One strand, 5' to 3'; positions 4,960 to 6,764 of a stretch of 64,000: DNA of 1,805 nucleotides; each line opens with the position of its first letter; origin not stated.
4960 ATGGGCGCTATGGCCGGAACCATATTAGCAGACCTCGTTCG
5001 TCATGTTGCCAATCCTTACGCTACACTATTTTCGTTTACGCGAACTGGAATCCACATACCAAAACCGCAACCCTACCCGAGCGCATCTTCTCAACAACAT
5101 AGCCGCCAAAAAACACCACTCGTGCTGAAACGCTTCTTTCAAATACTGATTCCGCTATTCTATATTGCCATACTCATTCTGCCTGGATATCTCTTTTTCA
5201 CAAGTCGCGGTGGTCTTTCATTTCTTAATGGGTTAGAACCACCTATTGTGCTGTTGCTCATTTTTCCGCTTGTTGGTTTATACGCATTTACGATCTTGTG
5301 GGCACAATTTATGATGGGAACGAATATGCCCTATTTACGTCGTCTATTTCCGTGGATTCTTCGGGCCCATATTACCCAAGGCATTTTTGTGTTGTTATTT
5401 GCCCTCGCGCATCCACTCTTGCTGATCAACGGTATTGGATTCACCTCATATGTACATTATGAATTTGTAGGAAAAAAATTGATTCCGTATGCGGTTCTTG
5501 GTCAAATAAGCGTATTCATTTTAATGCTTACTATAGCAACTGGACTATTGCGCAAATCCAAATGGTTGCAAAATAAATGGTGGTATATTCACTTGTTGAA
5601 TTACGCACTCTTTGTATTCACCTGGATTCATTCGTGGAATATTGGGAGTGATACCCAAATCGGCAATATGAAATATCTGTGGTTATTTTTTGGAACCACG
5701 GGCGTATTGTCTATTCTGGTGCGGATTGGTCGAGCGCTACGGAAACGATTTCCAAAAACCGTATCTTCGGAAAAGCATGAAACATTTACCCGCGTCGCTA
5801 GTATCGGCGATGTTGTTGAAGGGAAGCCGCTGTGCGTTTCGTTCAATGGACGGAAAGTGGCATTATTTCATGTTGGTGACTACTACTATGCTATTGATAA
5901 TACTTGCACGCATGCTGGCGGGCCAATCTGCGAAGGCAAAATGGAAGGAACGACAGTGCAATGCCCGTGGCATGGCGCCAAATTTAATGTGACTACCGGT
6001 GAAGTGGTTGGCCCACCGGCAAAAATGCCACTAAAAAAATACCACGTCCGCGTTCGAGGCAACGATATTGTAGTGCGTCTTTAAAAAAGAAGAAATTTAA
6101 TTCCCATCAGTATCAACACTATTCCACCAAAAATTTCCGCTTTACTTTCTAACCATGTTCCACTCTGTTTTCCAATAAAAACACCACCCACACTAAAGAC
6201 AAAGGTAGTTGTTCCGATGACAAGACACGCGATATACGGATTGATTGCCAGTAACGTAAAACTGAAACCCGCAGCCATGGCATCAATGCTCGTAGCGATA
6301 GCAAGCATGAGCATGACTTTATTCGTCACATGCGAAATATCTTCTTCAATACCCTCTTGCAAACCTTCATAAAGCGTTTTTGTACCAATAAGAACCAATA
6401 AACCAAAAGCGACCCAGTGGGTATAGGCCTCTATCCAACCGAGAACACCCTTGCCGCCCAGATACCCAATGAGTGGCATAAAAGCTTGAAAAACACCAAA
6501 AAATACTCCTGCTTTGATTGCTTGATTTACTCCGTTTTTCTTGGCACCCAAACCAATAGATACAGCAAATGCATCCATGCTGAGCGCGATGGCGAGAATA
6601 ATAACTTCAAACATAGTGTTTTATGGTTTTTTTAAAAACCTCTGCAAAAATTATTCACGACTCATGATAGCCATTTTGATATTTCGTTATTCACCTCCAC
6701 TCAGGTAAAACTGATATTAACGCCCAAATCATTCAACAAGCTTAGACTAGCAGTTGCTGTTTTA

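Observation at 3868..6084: Single polypeptide combining an FAD-dependent oxidase, a His-bearing membrane domain and a Rieske [2Fe-2S] domain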

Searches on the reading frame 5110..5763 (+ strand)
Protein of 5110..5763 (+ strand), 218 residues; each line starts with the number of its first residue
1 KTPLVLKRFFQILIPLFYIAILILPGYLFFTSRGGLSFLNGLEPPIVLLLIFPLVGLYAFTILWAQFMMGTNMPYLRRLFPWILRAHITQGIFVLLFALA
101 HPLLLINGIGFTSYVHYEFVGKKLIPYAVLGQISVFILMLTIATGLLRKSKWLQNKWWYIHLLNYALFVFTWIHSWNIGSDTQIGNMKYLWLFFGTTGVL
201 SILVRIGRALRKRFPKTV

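Call 21: search_solved_structures(query=A2, max_evalue=10, show_alignments=3)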
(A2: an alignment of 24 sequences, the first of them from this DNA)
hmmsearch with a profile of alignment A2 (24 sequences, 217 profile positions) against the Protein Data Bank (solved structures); distinct sequences matched with E-value up to 10: 0.
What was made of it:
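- Tried and rejected: Profile search of the TM domain against all PDB sequences gave no hit even at E 10 (call 21).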

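Call 22: search_protein_families(library=pfam, alignment_id=A2, max_evalue=0.1)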
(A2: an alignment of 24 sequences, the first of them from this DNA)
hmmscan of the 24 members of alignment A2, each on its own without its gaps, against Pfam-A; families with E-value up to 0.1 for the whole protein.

A. member 1, seq(218 aa): 1 family
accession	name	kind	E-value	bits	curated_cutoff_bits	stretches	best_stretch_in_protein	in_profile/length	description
PF01794.25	Ferric_reduct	-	8.3e-05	23.1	28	1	56-171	2-120/121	Ferric reductase like transmembrane component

B. families by the number of members that match (of 24 scanned): 3 families
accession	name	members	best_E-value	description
PF01794.25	Ferric_reduct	21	1.3e-07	Ferric reductase like transmembrane component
PF20139.4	DUF6529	1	0.00065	Family of unknown function (DUF6529)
PF19865.4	DUF6338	1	0.063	Family of unknown function (DUF6338)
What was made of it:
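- (4) FRD assignment: PF01794 is hit by 21/24 TM domains and is the only recurrent family (call 22).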

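Call 35: find_related_loci(query=A2, collection=genome_contigs, flank=7000)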
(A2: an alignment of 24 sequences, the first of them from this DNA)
Query A2 (218 aa) in genome_contigs; peptide patterns used: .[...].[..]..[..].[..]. (x = any residue, [..] = any of these).
28 stretches matched a pattern; 26 encode a relative of the query (tblastn E <= 1e-3); 26 distinct loci.
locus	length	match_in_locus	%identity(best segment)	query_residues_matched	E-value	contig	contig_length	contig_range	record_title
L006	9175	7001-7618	49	8-213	1e-62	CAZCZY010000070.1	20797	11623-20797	MAG TPA_asm: uncultured Candidatus Saccharibacteria bacterium isolate binchicken_co165_436 genome assembly, contig: k141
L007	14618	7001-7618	43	8-213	1e-55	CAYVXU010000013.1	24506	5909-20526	MAG TPA_asm: uncultured Candidatus Saccharibacteria bacterium isolate SRP124282_co5_13 genome assembly, contig: NODE_83_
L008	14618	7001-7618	47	7-217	7e-55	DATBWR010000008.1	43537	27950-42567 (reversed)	MAG TPA_asm: Candidatus Nanoarchaeia archaeon isolate SMAG_U7546 k141_355362, whole genome shotgun sequence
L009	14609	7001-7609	46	11-213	5e-54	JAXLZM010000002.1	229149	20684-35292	MAG: Candidatus Andersenbacteria bacterium isolate STL-PAT2 C3.218.fa-2, whole genome shotgun sequence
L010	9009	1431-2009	46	18-209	1e-53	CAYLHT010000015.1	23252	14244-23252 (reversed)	MAG TPA_asm: uncultured Gammaproteobacteria bacterium isolate SRP273308_co1_45 genome assembly, contig: NODE_2209_length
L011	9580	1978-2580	43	6-206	2e-53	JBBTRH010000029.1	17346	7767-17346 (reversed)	MAG: Patescibacteria group bacterium isolate H32-bin145_1 H32_bin145_1_000000000029, whole genome shotgun sequence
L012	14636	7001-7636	47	3-213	5e-53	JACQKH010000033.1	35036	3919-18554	MAG: Candidatus Kerfeldbacteria bacterium isolate NC_groundwater_1172_Ag_S-0.1um_55_34 S_p1_S3_coassembly_k141_1060464,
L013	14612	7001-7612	43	6-208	6e-52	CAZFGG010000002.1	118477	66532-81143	MAG TPA_asm: uncultured Gammaproteobacteria bacterium isolate SRP200132_co1_183 genome assembly, contig: NODE_150_length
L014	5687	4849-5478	45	1-209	8e-51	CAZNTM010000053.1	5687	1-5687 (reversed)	MAG TPA_asm: uncultured Gammaproteobacteria bacterium isolate SRP090828_co1_54 genome assembly, contig: NODE_3507_length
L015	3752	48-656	49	11-213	2e-50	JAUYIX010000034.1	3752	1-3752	MAG: bacterium isolate C24_metabat.bin.114 C24_k141_33158, whole genome shotgun sequence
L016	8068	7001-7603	41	6-206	3e-50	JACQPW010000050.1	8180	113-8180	MAG: Candidatus Kerfeldbacteria bacterium isolate NC_groundwater_1317_Ag_S-0.2um_47_26 S_p2_S4_coassembly_k141_1895335,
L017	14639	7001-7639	45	2-213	3e-50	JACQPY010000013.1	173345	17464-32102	MAG: Candidatus Kerfeldbacteria bacterium isolate NC_groundwater_1319_Ag_S-0.2um_58_88 S_p2_S4_coassembly_k141_2582091,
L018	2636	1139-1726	42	11-206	3e-50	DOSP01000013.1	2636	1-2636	MAG TPA_asm: Candidatus Kerfeldbacteria bacterium isolate UBA9570 contig_30057, whole genome shotgun sequence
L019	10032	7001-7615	40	11-215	2e-48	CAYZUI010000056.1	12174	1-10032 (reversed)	MAG TPA_asm: uncultured Gammaproteobacteria bacterium isolate binchicken_co169_102 genome assembly, contig: k99_265675,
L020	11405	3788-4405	39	6-211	5e-48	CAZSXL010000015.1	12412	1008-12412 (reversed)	MAG TPA_asm: uncultured Gammaproteobacteria bacterium isolate SRP302447_co1_140 genome assembly, contig: NODE_13614_leng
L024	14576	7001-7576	45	18-209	2e-45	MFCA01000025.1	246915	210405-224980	MAG: Candidatus Curtissbacteria bacterium RIFOXYA1_FULL_41_14 rifoxya1_full_scaffold_71, whole genome shotgun sequence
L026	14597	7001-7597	39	11-216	1e-38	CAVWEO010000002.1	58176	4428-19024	MAG: uncultured Actinomycetota bacterium isolate MFD09671.bin.3.315 genome assembly, contig: contig_10583, whole genome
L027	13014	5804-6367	40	7-194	1e-37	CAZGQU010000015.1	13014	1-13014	MAG TPA_asm: uncultured Candidatus Saccharibacteria bacterium isolate SRP144015_co1_132 genome assembly, contig: NODE_22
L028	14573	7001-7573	39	1-192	5e-36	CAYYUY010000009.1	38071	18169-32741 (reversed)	MAG TPA_asm: uncultured Candidatus Saccharibacteria bacterium isolate SRP193066_co1_2 genome assembly, contig: NODE_1256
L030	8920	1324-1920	39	11-216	2e-31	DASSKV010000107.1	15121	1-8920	MAG TPA_asm: Candidatus Saccharimonadales bacterium isolate SMAG_U1152 k141_985447, whole genome shotgun sequence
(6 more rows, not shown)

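Call 40: search_protein_families(library=pfam, proteins=[L014:3187-3615:+, L026:11312-11731:+, L027:5296-5805:+, L028:6571-7017:+, L030:885-1313:+, L024:6505-6945:+, L030:1955-3157:+], max_evalue=0.01)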
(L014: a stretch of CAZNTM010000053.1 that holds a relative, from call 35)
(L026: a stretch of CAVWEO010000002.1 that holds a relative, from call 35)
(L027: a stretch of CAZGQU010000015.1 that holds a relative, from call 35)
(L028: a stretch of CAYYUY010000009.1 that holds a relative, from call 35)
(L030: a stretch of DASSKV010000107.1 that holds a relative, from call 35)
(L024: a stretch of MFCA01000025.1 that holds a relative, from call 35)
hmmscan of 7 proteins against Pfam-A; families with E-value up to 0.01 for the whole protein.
L014:3187-3615:+ (142 aa): 5 families
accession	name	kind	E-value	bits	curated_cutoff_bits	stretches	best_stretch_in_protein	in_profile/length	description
PF00127.26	Copper-bind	-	1.1e-16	61.4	21.2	1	60-140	5-99/99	Copper binding proteins, plastocyanin/azurin family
PF13473.12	Cupredoxin_1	-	1.6e-14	54.2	27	1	53-139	16-104/104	Cupredoxin-like domain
PF00801.26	PKD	-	0.0002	21.7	23.5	1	66-124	1-60/80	PKD domain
PF20944.2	StcE_b-sandwich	-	0.003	18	27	0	60-89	39-69/75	Metalloprotease StcE, beta-sandwich domain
PF18911.6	PKD_4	-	0.0036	17.8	27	0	48-125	3-64/85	PKD domain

L026:11312-11731:+ (139 aa): 4 families
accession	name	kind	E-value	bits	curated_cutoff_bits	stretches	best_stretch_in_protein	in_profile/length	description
PF13473.12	Cupredoxin_1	-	1.6e-13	51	27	1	44-137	8-104/104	Cupredoxin-like domain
PF17936.7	Big_6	-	3.2e-06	27.7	27.6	1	57-111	4-59/83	Bacterial Ig domain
PF00127.26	Copper-bind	-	0.00029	21.7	21.2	1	78-137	25-98/99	Copper binding proteins, plastocyanin/azurin family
PF13157.11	Enas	-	0.0087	16.5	22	1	68-114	33-82/112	Endospore appendages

L027:5296-5805:+ (169 aa): 2 families
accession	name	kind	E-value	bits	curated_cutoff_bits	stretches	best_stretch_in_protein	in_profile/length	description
PF13473.12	Cupredoxin_1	-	1.3e-06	28.8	27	1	79-166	20-102/104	Cupredoxin-like domain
PF00127.26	Copper-bind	-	6.8e-05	23.6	21.2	1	86-155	8-83/99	Copper binding proteins, plastocyanin/azurin family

L028:6571-7017:+ (148 aa): 5 families
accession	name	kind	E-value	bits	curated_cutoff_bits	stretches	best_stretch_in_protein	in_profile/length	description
PF00127.26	Copper-bind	-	1.1e-07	32.6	21.2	1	71-148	14-99/99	Copper binding proteins, plastocyanin/azurin family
PF13473.12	Cupredoxin_1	-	8.6e-07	29.4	27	1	55-147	16-104/104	Cupredoxin-like domain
PF07732.21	Cu-oxidase_3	-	0.0005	20.6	21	1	50-140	2-103/119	Multicopper oxidase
PF20130.4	DUF6520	-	0.003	18.3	25.4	1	10-43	2-37/83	Family of unknown function (DUF6520)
PF07790.16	Pilin_N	-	0.0077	17.5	25.2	0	12-88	11-68/78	Archaeal Type IV pilin, N-terminal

L030:885-1313:+ (142 aa): 2 families
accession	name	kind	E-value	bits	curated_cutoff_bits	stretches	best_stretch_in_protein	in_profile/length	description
PF13473.12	Cupredoxin_1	-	8.9e-06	26.1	27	1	50-133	17-96/104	Cupredoxin-like domain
PF00127.26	Copper-bind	-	0.0071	17.2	21.2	0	64-141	13-98/99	Copper binding proteins, plastocyanin/azurin family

L024:6505-6945:+ (146 aa): 2 families
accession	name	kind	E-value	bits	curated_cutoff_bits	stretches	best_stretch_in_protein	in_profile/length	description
PF13620.12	CarboxypepD_reg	-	0.00036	21.3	32.3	1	77-138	17-78/82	Carboxypeptidase regulatory-like domain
PF17802.7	SpaA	-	0.0057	17.2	23.1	0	81-137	23-85/91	Prealbumin-like fold domain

L030:1955-3157:+ (400 aa): 2 families
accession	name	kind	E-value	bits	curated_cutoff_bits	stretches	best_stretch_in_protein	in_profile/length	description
PF00208.27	ELFV_dehydrog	-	8.7e-59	199.6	23.4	1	171-398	1-233/241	Glutamate/Leucine/Phenylalanine/Valine dehydrogenase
PF02812.23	ELFV_dehydrog_N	-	4.3e-50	169.2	25.3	1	35-153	9-129/129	Glu/Leu/Phe/Val dehydrogenase, dimerisation domain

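Call 41: predict_structure(alignment_id=A2)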
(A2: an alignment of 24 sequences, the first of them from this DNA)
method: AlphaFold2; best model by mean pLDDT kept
length: 218 residues; sequences in the alignment: 24
mean_pLDDT: 93.9   pTM: 0.88
mean pLDDT of the five models: 93.9, 93.2, 92.7, 91.6, 91.6
residues with pLDDT >= 90: 188; 70-90: 29; 50-70: 1; < 50: 0
segments of 3 or more residues with pLDDT < 50: none
pLDDT, mean of each block of 10 residues (from residue 1): 94 97 96 96 96 96 96 95 94 95 96 97 97 95 87 89 94 93 92 96 93 80
secondary structure, 60 per line:
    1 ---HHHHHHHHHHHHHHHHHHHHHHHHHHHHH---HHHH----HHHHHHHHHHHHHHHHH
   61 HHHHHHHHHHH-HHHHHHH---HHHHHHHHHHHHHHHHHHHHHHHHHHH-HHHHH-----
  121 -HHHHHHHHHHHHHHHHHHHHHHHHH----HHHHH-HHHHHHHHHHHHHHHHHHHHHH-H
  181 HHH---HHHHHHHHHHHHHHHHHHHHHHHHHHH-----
elements in order: H4-32 H36-39 H44-71 H73-79 H83-109 H111-115 H122-146 H151-155 H157-178 H180-183 H187-213
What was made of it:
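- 5119..5748 (+): Six-TM ferric-reductase domain (FRD), res 418-627, predicted di-haem b. AF2 TM-only model pLDDT 93.9 (call 41).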

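Call 45: fold_search(model_id=the predicted structure, library=pdb)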
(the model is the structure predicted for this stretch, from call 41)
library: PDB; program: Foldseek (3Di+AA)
matches with E <= 10: 44; with E <= 0.001: 0
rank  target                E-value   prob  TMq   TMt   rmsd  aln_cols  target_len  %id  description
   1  8ucd_C                3.8e-02  1.00  0.53  0.50   6.8       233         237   15  Cryo-EM structure of human STEAP1 in complex with AMG 509 Fab (released 2023-11-22)
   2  7tai_A                1.0e-01  1.00  0.62  0.35   5.5       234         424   17  Structure of STEAP2 in complex with ligands (released 2023-01-25)
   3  8qt6                  1.9e-01  1.00  0.56  0.33   4.0       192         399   19  Cryo-EM structure of Streptococcus pneumoniae NADPH oxidase (released 2024-07-24)
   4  4o7g_A                5.3e-01  0.90  0.47  0.48   7.6       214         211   11  Crystal Structure of Ascorbate-bound Cytochrome b561, crystal soaked in 1 M L-ascorbate for 40 minutes (released 2014-02-05)
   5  5o0t                  5.6e-01  0.87  0.47  0.49   6.7       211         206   12  CRYSTAL STRUCTURE OF TRANS-MEMBRANE DOMAIN OF Cylindrospermum stagnale NADPH-OXIDASE 5 (NOX5) (released 2017-06-28)
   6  7k2t_D                6.7e-01  0.38  0.32  0.29  13.8       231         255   15  Mg2+/ATP-bound structure of the full-length WzmWzt O antigen ABC transporter in lipid nanodiscs (released 2021-01-13)
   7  9r2g_A                7.4e-01  0.44  0.33  0.22   9.5       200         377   14  Cytochrome bd II oxidase qOR-2 type from Mycobacterium smegmatis (released 2026-03-04)
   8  4o6y_B                8.2e-01  0.97  0.58  0.59   5.8       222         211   10  Crystal Structure of Cytochrome b561 (released 2014-02-05)
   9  4o7g_B                9.0e-01  0.85  0.50  0.50   6.7       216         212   12  Crystal Structure of Ascorbate-bound Cytochrome b561, crystal soaked in 1 M L-ascorbate for 40 minutes (released 2014-02-05)
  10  5zle                  9.9e-01  0.87  0.53  0.51   7.2       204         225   13  Human duodenal cytochrome b (Dcytb) in substrate free form (released 2018-10-31)
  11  9qef_J                1.0e+00  0.23  0.28  0.31  13.0       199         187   16  Respiratory supercomplex from Mycobacterium smegmatis with decylubiquinone (released 2026-01-21)
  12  4o6y_A                1.2e+00  0.94  0.58  0.60   5.7       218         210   10  Crystal Structure of Cytochrome b561 (released 2014-02-05)
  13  1q16_C                1.7e+00  0.14  0.28  0.27  17.6       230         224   14  Crystal structure of Nitrate Reductase A, NarGHI, from Escherichia coli (released 2003-10-07)
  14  9fks_i                2.3e+00  0.20  0.31  0.25  13.8       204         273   14  Respiratory supercomplex CIII2-CIV2 from alphaproteobacterium (released 2025-12-17)
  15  7e1v_G                2.8e+00  0.15  0.29  0.32  12.9       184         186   15  Cryo-EM structure of apo hybrid respiratory supercomplex consisting of Mycobacterium tuberculosis complexIII and Mycob (released 2021-10-13)
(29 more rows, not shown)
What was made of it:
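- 5119..5748 (+): Fold matches STEAP1/2, SpNOX, NOX5-TM (call 45).
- Foldseek's top matches are STEAP1, STEAP2 (TM-score 0.62), SpNOX (rmsd 4.0 A over 192 columns), cytochrome b561 and NOX5-TM (call 45). SpNOX and NOX5-TM are among the best fold matches (call 45). STEAP1/2 are the top fold matches (call 45).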

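Call 47: find_related_loci(query=A2, collection=metagenome_contigs, flank=7000)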
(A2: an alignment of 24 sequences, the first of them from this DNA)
Query A2 (218 aa) in metagenome_contigs; peptide patterns used: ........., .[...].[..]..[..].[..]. (x = any residue, [..] = any of these).
114 stretches matched a pattern; 43 encode a relative of the query (tblastn E <= 1e-3); 43 distinct loci.
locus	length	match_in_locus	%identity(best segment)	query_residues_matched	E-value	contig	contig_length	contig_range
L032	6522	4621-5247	48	1-209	3e-63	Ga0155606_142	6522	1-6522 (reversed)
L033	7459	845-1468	47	4-212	2e-61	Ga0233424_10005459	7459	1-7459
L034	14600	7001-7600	50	13-212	5e-60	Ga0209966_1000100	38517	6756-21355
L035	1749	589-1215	46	7-215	6e-61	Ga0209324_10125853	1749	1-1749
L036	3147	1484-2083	51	13-212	3e-59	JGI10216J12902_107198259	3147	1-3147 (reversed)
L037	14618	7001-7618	47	7-217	8e-55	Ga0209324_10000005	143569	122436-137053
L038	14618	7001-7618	47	7-217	8e-55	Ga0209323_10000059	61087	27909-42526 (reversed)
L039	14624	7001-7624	43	6-213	3e-54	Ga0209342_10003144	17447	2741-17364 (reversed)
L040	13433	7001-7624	43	6-213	3e-54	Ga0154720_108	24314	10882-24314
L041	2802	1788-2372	45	23-218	4e-53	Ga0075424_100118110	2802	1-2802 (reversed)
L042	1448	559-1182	42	2-209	2e-53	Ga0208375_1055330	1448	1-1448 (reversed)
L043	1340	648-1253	42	8-209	3e-52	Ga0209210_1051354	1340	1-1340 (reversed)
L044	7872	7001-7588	42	11-206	5e-50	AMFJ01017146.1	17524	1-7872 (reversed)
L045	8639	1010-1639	46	2-215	1e-49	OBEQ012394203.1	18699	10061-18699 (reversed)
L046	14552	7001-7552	47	26-209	9e-48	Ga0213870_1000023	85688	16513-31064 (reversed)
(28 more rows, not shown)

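Call 73: search_protein_representatives(alignment_id=A2)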
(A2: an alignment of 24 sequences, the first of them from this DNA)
Query: 24 sequences, 217 profile positions. Proteins with E-value up to 0.001 (for the whole library): 1535; up to 1e-10: 358; up to 1e-30: 82. The best 150 are listed.
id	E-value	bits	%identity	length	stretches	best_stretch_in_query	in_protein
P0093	1.4e-89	315.6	-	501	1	7-213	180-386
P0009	1.4e-88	312.3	-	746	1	4-208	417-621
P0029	6.7e-87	306.8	-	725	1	4-212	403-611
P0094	1.4e-86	305.8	-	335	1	7-214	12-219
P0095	4.1e-85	301.0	-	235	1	6-213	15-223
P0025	4.6e-85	300.8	-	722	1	7-209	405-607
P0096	2.7e-84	298.3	-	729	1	5-213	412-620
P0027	5.4e-84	297.4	-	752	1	8-216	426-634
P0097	9.4e-84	296.6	-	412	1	6-214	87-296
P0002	8.2e-83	293.5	-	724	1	4-212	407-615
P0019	1.4e-82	292.7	-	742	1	4-214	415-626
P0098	2.1e-81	288.9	-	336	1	3-214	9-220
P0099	1.7e-78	279.4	-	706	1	6-215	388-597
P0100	2.1e-76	272.6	-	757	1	5-212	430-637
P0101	4.0e-76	271.6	-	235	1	7-212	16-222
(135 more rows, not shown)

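Call 83: search_protein_families(library=ncbifam, proteins=[window:5110-5763:+], max_evalue=1)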
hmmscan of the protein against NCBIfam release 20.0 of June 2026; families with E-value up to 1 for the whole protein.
seq(218 aa): 0 families
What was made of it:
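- On MsrQ/YedZ: NCBIfam gives 0 hits for our TM domain (call 83).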

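Call 88: search_protein_families(library=pfam, proteins=[L014:2067-2795:+], max_evalue=0.01)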
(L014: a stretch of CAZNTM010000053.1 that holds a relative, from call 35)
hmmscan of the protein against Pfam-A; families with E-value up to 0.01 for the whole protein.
L014:2067-2795:+ (242 aa): 3 families
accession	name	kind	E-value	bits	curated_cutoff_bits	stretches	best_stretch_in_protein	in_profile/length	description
PF13518.12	HTH_28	-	3.3e-05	24.3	25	1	22-56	2-35/52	Helix-turn-helix domain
PF13384.12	HTH_23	-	7.3e-05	22.9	24.6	1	20-55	5-39/50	Homeodomain-like domain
PF12840.13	HTH_20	-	0.0098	16.3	27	0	30-55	13-40/51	Helix-turn-helix domain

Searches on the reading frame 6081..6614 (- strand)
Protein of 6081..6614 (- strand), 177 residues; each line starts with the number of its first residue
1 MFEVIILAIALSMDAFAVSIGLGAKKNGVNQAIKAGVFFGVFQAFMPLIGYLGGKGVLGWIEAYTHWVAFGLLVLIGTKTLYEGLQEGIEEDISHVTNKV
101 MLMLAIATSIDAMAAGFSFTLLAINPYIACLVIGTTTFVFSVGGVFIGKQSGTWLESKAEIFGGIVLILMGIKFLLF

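Call 88: search_protein_families(library=pfam, proteins=[window:6081-6614:-], max_evalue=0.01)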
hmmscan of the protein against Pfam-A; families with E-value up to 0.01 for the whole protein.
window:6081-6614:- (177 aa): 1 family
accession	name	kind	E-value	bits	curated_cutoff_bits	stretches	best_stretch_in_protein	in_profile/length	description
PF02659.21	Mntp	-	5.3e-48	163.1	24.4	1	29-175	4-152/152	Putative manganese efflux pump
